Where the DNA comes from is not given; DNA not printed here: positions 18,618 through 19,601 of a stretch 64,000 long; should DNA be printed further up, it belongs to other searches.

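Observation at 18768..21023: Four paralogs of an unassigned ~210-230-aa secreted protein: three in tandem, one 12 kb away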

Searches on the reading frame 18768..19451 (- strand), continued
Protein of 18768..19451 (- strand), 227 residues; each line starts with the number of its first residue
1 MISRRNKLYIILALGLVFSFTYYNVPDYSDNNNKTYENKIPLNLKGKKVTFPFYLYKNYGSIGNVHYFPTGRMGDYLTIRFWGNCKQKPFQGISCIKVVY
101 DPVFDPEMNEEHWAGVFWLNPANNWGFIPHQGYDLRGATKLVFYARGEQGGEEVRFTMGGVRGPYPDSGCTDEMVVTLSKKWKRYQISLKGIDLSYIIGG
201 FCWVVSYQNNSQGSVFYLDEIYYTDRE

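Call 29: search_protein_families(library=pfam, proteins=[P0151, P0155, P0192, P0245], max_evalue=0.001)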
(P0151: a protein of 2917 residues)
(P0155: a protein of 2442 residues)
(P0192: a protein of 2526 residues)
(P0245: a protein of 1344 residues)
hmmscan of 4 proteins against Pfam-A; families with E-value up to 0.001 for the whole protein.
P0151 (2917 aa): 5 families
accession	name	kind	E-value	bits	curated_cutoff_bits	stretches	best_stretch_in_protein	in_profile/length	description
PF05048.19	NosD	-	1.9e-104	348.2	23.6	7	932-1089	44-190/212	Periplasmic copper-binding protein (NosD)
PF13229.12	Beta_helix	-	1.1e-93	311.5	25.9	8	1471-1603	24-158/158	Right handed beta helix region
PF18911.6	PKD_4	-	2.3e-17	63.2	27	1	2773-2856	1-82/85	PKD domain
PF00801.26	PKD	-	2.2e-08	34.4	23.5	1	2789-2852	13-76/80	PKD domain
PF22352.2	K319L-like_PKD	-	1.9e-05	25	27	1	2781-2857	2-84/84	K319L-like, PKD domain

P0155 (2442 aa): 3 families
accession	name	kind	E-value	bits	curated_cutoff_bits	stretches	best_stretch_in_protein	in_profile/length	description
PF21471.3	Reelin_subrepeat-B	-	3e-12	46.8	27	0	1260-1322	61-127/127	Reelin subrepeat B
PF21783.3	YNCE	-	1.2e-09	38.4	27.1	1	517-592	33-110/339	YNCE-like beta-propeller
PF10282.15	Lactonase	-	2.7e-09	37.1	21.7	1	540-659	180-318/344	Lactonase, 7-bladed beta-propeller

P0192 (2526 aa): 1 family
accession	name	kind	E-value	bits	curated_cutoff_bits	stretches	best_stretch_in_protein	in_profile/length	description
PF00041.27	fn3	-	3.2e-71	236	25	8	1827-1906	10-79/84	Fibronectin type III domain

P0245 (1344 aa): 3 families
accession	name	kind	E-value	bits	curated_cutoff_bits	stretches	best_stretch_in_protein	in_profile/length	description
PF13205.12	Big_5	-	3.5e-10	41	23.6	1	797-894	5-103/105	Bacterial Ig-like domain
PF18884.5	TSP3_bac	-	2.5e-09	37.2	25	1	768-789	1-22/22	Bacterial TSP3 repeat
PF06951.16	PLA2G12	-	2.6e-09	37.7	34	1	1258-1338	93-176/184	Group XII secretory phospholipase A2 precursor (PLA2G12)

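Call 41: find_encoding_contigs(protein=P0079, flank=8000, max_places=1)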
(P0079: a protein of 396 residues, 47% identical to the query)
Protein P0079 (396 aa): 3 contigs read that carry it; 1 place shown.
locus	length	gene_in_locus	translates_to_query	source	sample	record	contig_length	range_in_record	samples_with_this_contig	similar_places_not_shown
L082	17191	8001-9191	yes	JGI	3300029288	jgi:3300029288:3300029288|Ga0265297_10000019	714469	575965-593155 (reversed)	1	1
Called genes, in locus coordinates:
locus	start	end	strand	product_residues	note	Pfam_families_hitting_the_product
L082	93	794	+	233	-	PF07238:PilZ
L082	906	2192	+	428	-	PF01547:SBP_bac_1, PF13416:SBP_bac_8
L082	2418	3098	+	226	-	PF00528:BPD_transp_1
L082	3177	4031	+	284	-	PF00528:BPD_transp_1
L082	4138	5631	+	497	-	PF07690:MFS_1, PF13347:MFS_2, PF07690:MFS_1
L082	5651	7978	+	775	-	PF13174:TPR_6 (faint), PF02836:Glyco_hydro_2_C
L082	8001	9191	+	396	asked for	-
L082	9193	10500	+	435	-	-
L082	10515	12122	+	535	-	-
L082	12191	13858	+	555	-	PF05157:MshEN, PF00437:T2SSE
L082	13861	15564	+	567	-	PF05157:MshEN, PF00437:T2SSE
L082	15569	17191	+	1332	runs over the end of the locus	PF00990:GGDEF, PF13401:AAA_22 (faint), PF13191:AAA_16, PF13646:HEAT_2 (faint)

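Call 42: find_encoding_contigs(protein=P0107, flank=8000, max_places=1)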
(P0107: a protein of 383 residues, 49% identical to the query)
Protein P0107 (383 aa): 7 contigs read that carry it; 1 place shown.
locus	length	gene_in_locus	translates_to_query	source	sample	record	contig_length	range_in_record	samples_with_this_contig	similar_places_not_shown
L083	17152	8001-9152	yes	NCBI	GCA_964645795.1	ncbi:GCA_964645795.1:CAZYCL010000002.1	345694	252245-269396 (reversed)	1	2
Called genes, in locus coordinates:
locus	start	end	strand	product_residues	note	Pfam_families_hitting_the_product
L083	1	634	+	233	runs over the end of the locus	PF07238:PilZ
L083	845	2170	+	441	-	PF01547:SBP_bac_1, PF13416:SBP_bac_8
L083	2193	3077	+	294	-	PF00528:BPD_transp_1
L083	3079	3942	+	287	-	PF00528:BPD_transp_1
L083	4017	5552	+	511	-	PF07690:MFS_1, PF13347:MFS_2, PF03209:PUCC (weak), PF07690:MFS_1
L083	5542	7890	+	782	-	PF13174:TPR_6 (faint), PF02836:Glyco_hydro_2_C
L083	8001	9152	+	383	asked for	-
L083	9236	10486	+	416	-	-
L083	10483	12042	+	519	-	-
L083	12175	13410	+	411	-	PF00480:ROK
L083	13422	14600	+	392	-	PF10473:CENP-F_leu_zip (faint), PF17675:APG6_N (faint), PF19220:Rod_CreS (faint), PF23649:FKBP15 (faint), PF24319:DUF7491 (faint)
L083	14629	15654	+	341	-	PF00356:LacI, PF00532:Peripla_BP_1, PF13407:Peripla_BP_4, PF13377:Peripla_BP_3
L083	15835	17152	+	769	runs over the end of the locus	PF00317:Ribonuc_red_lgN, PF02867:Ribonuc_red_lgC, PF12637:TSCPD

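Call 67: search_solved_structures(query=A4, max_evalue=10, show_alignments=2)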
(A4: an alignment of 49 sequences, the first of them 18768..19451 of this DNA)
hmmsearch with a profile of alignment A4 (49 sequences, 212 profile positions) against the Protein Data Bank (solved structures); distinct sequences matched with E-value up to 10: 6.
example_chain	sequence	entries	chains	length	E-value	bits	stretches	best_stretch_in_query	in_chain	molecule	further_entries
3jxs_A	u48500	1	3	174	0.028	17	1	126-204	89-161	Xylanase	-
1k42_A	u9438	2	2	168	0.045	16.3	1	126-207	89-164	Xylanase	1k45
1wmx_A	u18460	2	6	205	0.11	15.1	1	125-209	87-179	COG3291: FOG: PKD repeat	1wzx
2c24_A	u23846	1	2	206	0.11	15.1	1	125-209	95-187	ENDOGLUCANASE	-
2b0r_A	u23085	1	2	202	0.12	14.9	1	23-78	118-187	possible adenyl cyclase-associated protein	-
6det_A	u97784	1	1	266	1.3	11.6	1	158-205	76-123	Tv2483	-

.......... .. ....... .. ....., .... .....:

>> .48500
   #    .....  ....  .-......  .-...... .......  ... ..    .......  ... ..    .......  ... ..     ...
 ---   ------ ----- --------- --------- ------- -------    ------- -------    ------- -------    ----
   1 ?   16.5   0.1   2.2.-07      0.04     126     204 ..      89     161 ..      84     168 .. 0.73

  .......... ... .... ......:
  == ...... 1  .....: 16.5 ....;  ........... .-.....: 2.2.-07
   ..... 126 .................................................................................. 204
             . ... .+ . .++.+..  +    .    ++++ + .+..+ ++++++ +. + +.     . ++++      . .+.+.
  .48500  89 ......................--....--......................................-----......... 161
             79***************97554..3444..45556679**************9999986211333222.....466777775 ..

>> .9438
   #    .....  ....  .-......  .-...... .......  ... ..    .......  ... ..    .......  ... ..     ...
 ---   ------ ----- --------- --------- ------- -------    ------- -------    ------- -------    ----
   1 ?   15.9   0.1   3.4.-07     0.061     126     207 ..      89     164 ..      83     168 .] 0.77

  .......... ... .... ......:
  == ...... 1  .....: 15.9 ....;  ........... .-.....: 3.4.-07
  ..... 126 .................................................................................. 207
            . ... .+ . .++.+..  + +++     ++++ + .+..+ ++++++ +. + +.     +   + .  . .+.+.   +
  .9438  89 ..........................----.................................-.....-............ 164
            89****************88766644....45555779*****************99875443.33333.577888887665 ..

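Call 69: search_protein_families(library=pfam, alignment_id=A4, max_evalue=0.1)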
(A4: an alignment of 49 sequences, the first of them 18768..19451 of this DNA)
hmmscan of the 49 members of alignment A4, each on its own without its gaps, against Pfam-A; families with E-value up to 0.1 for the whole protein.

A. member 1, window:18768-19451:- (227 aa): 0 families

B. families by the number of members that match (of 49 scanned): 9 families
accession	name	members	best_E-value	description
PF21582.3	CBM30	4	0.0019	Carbohydrate binding domain 30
PF03425.19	CBM_11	4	0.0022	Carbohydrate binding domain (family 11)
PF02018.23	CBM_4_9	2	0.019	Carbohydrate binding domain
PF14879.11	DUF4489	1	0.0043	Domain of unknown function (DUF4489)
PF09092.17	Lyase_N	1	0.03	Lyase, N terminal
PF20271.3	CATASP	1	0.042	CATRA-Associated Small Protein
PF03047.20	ComC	1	0.052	COMC family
PF11511.13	RhodobacterPufX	1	0.066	Intrinsic membrane protein PufX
PF12698.13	ABC2_membrane_3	1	0.088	ABC-2 family transporter protein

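Call 72: search_protein_families(library=pfam, alignment_id=A5, max_evalue=0.0001)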
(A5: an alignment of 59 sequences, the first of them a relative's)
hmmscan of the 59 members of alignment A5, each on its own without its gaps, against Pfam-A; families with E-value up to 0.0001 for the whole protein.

A. member 1, P0122 (941 aa): 1 family
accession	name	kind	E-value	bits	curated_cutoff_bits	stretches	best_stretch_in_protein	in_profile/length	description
PF21582.3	CBM30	-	2.2e-07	31.4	27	0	661-725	77-144/170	Carbohydrate binding domain 30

B. families by the number of members that match (of 59 scanned): 31 families (the first 25 are shown)
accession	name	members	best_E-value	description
PF00332.24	Glyco_hydro_17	11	8.1e-16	Glycosyl hydrolases family 17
PF21582.3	CBM30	5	2.2e-07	Carbohydrate binding domain 30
PF13860.13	FlgD_ig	3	2.4e-11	FlgD Ig-like domain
PF02156.21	Glyco_hydro_26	2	6.4e-11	Glycosyl hydrolase family 26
PF03425.19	CBM_11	2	1e-09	Carbohydrate binding domain (family 11)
PF18962.6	Por_Secre_tail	2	1e-09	Secretion system C-terminal sorting domain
PF18911.6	PKD_4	2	5.4e-08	PKD domain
PF00801.26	PKD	2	4.7e-07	PKD domain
PF02836.23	Glyco_hydro_2_C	2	1.5e-05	Glycosyl hydrolases family 2, TIM barrel domain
PF00691.25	OmpA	1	1.6e-26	OmpA family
PF05345.18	He_PIG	1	3.2e-15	Putative Ig domain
PF05048.19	NosD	1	3.4e-15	Periplasmic copper-binding protein (NosD)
PF00963.24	Cohesin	1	1.1e-13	Cohesin domain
PF13585.12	CHU_C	1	3.9e-11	CHU_C Type IX secretion signal domain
PF02018.23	CBM_4_9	1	2.4e-10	Carbohydrate binding domain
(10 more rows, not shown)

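Call 76: search_protein_families(library=pfam, proteins=[L007:4677-7523:+, L007:7525-8934:+, L007:11960-15679:-, L007:15814-18522:+, L002:7125-8345:+, L002:8339-9778:+, L002:11911-12585:+, L002:12634-13344:+], max_evalue=0.001)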
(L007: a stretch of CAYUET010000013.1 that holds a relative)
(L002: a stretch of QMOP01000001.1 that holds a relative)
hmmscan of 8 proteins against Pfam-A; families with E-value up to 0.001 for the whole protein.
L007:4677-7523:+ (948 aa): 15 families
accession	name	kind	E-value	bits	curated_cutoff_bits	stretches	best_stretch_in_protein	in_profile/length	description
PF17755.6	UvrA_DNA-bind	-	1.8e-27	96.2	23.2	1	290-405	1-110/110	UvrA DNA-binding domain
PF17760.6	UvrA_inter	-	1.9e-26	92.5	23.3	1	132-239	1-108/109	UvrA interaction domain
PF00005.33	ABC_tran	-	2.4e-22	80.4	25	1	800-865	79-137/137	ABC transporter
PF02463.25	SMC_N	-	2.9e-09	37.1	40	0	294-564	135-209/220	RecF/RecN/SMC N terminal domain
PF13555.12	AAA_29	-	3.1e-08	33.7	27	1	633-669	17-56/61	P-loop containing region of AAA domain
PF03193.22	RsgA_GTPase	-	4.9e-08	33.4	30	0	614-663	82-131/174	RsgA GTPase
PF20703.3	nSTAND1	-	8.5e-07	29.4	27.1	0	12-43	19-50/379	Novel STAND NTPase 1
PF20720.3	nSTAND3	-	8.8e-06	25.9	27.2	0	638-664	17-43/155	Novel STAND NTPase 3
PF13191.12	AAA_16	-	1e-05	26.5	32.6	0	640-665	26-51/167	AAA ATPase domain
PF13401.12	AAA_22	-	1.7e-05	25.5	27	0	639-660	6-27/130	AAA domain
PF13476.12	AAA_23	-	4.3e-05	24.7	27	0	5-42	1-35/201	AAA domain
PF13304.12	AAA_21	-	6.5e-05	23.6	27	0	853-890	257-294/304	AAA domain, putative AbiEii toxin, Type IV TA system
PF13173.12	AAA_14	-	0.0002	21.8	27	0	638-659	2-23/129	AAA domain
PF13238.12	AAA_18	-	0.00045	21.1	29.4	0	641-657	1-17/128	AAA domain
PF01443.25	Viral_helicase1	-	0.00098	19.4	21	0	643-661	3-21/228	Viral superfamily 1 RNA helicase core domain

L007:7525-8934:+ (469 aa): 1 family
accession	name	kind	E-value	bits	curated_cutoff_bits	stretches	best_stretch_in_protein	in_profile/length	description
PF01235.23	Na_Ala_symp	-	2.2e-137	459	24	1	52-441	4-382/392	Sodium:alanine symporter family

L007:11960-15679:- (1239 aa): 5 families
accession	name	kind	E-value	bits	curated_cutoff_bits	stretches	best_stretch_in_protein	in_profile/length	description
PF02965.22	Met_synt_B12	-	4.3e-95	318.7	25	1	963-1223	2-273/273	Vitamin B12 dependent methionine synthase, activation domain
PF02574.22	S-methyl_trans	-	8.5e-94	315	22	1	42-347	1-281/283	Homocysteine S-methyltransferase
PF00809.28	Pterin_bind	-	2.9e-57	194.5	25.5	1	384-622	1-244/244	Pterin binding enzyme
PF02607.22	B12-binding_2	-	1.6e-22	79.9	23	1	682-753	3-73/74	B12 binding domain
PF02310.24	B12-binding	-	1e-18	67.7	32.1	1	773-868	2-97/121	B12 binding domain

L007:15814-18522:+ (902 aa): 9 families
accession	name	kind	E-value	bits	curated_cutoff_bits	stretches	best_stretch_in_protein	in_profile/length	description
PF00072.30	Response_reg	-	9.6e-24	84.1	30.2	1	783-894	1-110/111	Response regulator receiver domain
PF02518.31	HATPase_c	-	1.8e-18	67.4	26.4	1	638-761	1-110/111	Histidine kinase-, DNA gyrase B-, and HSP90-like ATPase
PF08448.16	PAS_4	-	1.1e-13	51.8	23.1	1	402-516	1-108/110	PAS fold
PF00989.32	PAS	-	3.5e-12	46.8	22.6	1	401-513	6-113/113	PAS fold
PF00512.31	HisKA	-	2.9e-09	37.3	26.9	1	532-595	2-64/66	His Kinase A (phospho-acceptor) domain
PF13426.13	PAS_9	-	3.5e-09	37.3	27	1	408-515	3-103/103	PAS domain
PF13188.13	PAS_8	-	8.1e-06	26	21.8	1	398-449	3-51/65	PAS domain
PF04392.18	ABC_sub_bind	-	1.3e-05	25.1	25.9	1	156-328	106-273/293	ABC transporter substrate binding protein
PF08447.18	PAS_3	-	0.00037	21.2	25.6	0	419-507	2-86/89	PAS fold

L002:7125-8345:+ (406 aa): 2 families
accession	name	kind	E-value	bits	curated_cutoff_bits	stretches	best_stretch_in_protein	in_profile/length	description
PF01547.30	SBP_bac_1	-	7e-20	72.7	26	1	20-313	12-306/307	Bacterial extracellular solute-binding protein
PF13416.11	SBP_bac_8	-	3.3e-18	66.9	27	1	27-330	4-266/279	Bacterial extracellular solute-binding protein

L002:8339-9778:+ (479 aa): 2 families
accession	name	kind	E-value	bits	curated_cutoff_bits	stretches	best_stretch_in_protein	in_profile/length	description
PF00990.26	GGDEF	-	1.8e-45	155.1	23.8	1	316-469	3-160/161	Diguanylate cyclase, GGDEF domain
PF13185.12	GAF_2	-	0.00025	21.7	28.6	0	242-302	77-136/136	GAF domain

L002:11911-12585:+ (224 aa): 0 families

L002:12634-13344:+ (236 aa): 0 families

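Call 79: list_cluster_members(proteins=[P0182, P0239, P0238, P0165, P0171, P0272, P0273, P0274])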
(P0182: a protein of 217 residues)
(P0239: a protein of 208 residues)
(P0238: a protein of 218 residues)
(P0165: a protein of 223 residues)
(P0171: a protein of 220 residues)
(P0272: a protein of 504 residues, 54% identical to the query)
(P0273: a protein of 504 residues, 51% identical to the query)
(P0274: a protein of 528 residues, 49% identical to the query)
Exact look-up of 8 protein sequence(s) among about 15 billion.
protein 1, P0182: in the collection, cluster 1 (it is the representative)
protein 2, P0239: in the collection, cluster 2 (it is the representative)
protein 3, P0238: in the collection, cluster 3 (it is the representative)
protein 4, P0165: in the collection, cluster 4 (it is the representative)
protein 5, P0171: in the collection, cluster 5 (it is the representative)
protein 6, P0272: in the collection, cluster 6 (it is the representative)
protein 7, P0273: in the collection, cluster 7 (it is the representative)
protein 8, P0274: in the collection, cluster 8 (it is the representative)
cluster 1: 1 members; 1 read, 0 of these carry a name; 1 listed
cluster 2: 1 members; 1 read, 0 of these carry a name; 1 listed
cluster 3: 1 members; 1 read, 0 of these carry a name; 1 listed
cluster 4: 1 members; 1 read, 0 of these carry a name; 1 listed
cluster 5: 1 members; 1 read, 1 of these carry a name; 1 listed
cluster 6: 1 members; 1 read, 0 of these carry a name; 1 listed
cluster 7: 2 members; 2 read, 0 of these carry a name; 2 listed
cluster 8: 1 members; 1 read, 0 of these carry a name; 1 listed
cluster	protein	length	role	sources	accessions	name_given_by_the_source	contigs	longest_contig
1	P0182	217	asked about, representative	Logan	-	-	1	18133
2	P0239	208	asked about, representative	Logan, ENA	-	-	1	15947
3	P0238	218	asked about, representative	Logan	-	-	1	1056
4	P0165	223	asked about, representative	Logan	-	-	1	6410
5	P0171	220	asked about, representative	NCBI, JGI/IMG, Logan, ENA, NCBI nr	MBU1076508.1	MAG: hypothetical protein KKH98_04405 [Spirochaetes bacterium] | hypothetical protein [Spirochaetota bacterium]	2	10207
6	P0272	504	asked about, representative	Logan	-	-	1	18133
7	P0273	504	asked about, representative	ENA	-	-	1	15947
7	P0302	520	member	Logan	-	-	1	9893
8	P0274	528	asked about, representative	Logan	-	-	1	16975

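Call 82: find_encoding_contigs(protein=P0233, flank=9000, max_places=1)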
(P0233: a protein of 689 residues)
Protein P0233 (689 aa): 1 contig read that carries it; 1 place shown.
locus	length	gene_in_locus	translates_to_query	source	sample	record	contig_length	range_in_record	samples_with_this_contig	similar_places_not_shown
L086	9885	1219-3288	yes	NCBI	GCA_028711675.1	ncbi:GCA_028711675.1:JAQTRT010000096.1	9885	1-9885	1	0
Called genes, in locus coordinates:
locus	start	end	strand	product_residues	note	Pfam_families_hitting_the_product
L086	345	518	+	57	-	-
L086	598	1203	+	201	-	-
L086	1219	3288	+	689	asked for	-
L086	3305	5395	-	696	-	PF04773:FecR, PF13360:PQQ_2 (weak), PF13570:Beta-prop_ACSF4, PF25293:Beta-prop_EMC1_N (faint)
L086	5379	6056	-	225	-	PF04542:Sigma70_r2, PF08281:Sigma70_r4_2, PF04545:Sigma70_r4 (weak)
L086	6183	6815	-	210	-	-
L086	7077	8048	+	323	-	PF01075:Glyco_transf_9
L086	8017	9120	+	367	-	PF13439:Glyco_transf_4, PF13579:Glyco_trans_4_4 (weak), PF00534:Glycos_transf_1, PF13692:Glyco_trans_1_4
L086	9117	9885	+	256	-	PF01075:Glyco_transf_9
